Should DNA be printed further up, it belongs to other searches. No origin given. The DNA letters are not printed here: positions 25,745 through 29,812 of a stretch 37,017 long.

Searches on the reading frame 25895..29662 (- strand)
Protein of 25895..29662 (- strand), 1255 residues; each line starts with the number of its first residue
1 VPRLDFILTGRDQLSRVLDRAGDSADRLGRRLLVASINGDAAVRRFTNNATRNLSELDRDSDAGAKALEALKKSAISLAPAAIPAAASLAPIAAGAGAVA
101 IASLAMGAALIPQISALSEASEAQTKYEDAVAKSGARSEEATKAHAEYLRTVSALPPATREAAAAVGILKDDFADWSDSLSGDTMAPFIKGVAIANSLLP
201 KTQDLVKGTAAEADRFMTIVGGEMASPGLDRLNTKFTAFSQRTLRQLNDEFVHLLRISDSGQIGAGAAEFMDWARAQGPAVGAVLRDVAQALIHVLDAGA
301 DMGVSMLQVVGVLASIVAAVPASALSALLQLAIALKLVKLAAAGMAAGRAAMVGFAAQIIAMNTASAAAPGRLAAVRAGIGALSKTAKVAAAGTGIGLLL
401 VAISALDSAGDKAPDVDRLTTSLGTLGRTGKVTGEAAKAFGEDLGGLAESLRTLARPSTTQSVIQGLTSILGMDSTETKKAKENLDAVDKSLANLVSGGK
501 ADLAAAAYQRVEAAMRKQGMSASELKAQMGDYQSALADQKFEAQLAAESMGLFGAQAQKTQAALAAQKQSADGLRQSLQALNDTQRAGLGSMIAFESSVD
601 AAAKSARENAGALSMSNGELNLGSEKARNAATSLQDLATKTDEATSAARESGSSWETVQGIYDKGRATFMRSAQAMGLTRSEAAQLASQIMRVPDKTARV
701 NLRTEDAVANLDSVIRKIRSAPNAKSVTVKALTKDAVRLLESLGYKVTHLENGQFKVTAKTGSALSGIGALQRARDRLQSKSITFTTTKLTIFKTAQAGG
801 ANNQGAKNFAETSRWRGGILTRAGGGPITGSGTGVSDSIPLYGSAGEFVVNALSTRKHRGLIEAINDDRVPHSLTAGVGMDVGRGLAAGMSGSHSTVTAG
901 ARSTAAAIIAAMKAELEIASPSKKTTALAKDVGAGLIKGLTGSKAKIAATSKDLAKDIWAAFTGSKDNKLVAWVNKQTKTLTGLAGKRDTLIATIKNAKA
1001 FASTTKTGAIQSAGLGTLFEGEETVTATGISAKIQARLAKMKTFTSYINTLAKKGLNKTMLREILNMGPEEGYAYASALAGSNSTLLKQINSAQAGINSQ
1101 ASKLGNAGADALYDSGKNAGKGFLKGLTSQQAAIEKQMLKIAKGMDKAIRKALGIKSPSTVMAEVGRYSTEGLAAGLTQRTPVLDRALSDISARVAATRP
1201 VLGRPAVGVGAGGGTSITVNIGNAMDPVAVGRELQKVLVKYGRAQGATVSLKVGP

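Call 9: search_protein_families(library=phrogs, proteins=[window:25895-29662:-], max_evalue=0.001)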
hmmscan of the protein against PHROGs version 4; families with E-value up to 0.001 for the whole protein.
window:25895-29662:- (1255 aa): 11 families
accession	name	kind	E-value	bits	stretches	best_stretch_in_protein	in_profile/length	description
phrog_4372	-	tail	1.2e-24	86.9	1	877-1193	1279-1555/1681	tail length tape measure protein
phrog_5493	-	tail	4.3e-17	62.7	2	1030-1201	859-1033/1102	tail length tape measure protein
phrog_1686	-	tail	3.3e-16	59.4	2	1026-1198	968-1138/1224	tail length tape measure protein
phrog_1204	-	tail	5.2e-15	55.4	1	1084-1192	1264-1371/1483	tail protein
phrog_13339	-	tail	1.3e-14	53.4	1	1029-1201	1187-1361/2156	tail length tape measure protein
phrog_1272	-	tail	1.5e-13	50.5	1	1091-1197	1418-1528/1606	tail length tape measure protein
phrog_5218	-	unknown function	4.2e-10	39.4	2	875-962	1344-1432/1599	-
phrog_26805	-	unknown function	7.8e-08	32.1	1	1104-1249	516-661/697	-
phrog_5448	-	tail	1.3e-05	23.2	1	1102-1223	1919-2033/3103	tail length tape measure protein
phrog_14917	-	tail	6.8e-05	21.4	1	1054-1177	1089-1209/2249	tail length tape measure protein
phrog_11489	-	unknown function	0.00065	18.8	1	1123-1177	1394-1448/1717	-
